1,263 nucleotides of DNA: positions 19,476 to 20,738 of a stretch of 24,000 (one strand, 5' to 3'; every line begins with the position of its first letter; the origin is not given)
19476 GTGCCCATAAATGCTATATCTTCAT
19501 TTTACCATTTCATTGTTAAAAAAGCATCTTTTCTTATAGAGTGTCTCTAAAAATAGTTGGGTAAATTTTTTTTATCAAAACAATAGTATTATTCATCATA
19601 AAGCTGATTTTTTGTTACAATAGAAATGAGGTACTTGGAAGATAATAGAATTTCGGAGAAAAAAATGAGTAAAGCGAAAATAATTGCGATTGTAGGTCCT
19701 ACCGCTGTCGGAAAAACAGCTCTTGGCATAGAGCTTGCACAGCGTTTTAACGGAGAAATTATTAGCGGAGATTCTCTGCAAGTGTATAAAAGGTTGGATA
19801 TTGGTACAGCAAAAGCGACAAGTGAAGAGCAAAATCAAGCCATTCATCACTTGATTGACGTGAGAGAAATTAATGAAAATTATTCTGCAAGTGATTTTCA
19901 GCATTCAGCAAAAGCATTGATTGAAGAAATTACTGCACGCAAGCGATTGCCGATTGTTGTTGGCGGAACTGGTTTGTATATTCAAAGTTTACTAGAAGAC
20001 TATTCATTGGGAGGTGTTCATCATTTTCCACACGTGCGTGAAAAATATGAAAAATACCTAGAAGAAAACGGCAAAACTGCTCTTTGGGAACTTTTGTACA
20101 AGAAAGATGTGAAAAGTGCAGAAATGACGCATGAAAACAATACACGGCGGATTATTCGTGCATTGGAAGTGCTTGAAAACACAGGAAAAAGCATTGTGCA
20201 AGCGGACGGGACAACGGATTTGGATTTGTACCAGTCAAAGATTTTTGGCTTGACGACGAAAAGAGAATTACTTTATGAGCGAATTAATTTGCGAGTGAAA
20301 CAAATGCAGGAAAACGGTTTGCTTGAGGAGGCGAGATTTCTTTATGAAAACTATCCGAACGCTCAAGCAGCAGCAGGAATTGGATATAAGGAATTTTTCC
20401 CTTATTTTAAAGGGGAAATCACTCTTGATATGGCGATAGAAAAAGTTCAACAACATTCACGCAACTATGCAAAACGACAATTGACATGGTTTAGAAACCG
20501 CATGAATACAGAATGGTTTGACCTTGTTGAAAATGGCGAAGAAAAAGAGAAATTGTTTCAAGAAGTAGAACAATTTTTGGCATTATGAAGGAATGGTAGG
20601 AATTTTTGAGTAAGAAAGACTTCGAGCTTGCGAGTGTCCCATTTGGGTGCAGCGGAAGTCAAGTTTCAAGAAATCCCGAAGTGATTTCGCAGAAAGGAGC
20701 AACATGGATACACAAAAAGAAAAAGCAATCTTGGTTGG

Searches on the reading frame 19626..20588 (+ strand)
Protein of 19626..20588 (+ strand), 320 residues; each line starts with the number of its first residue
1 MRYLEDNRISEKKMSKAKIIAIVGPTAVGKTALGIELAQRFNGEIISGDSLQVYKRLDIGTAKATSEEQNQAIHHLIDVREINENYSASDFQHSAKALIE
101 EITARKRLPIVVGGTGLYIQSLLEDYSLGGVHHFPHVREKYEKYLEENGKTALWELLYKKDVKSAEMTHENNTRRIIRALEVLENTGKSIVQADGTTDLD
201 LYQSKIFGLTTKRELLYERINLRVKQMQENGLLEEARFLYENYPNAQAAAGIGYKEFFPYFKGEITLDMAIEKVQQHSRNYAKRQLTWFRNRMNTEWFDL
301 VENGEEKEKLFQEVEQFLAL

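Call 29: search_protein_families(library=pfam, proteins=[window:19626-20588:+], max_evalue=0.001)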
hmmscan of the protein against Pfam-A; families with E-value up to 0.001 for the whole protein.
window:19626-20588:+ (320 aa): 3 families
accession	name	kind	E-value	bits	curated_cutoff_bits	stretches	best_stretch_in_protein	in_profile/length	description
PF01715.23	IPPT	-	3e-83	279.6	23.6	1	52-291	1-242/243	IPP transferase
PF01745.22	IPT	-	4.8e-09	36.4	20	1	18-106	2-90/233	Isopentenyl transferase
PF13238.12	AAA_18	-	0.00072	20.5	29.4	0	20-48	1-25/128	AAA domain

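Call 54: find_encoding_contigs(protein=window:19626-20588:+, flank=1000, max_places=5)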
Protein window:19626-20588:+ (320 aa): 1 contig read that carries it; 1 place shown.
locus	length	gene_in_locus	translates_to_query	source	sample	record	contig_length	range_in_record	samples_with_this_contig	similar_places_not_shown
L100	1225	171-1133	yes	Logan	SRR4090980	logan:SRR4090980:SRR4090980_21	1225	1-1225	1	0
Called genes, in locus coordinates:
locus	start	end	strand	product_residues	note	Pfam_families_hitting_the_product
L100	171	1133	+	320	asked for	PF01745:IPT, PF01715:IPPT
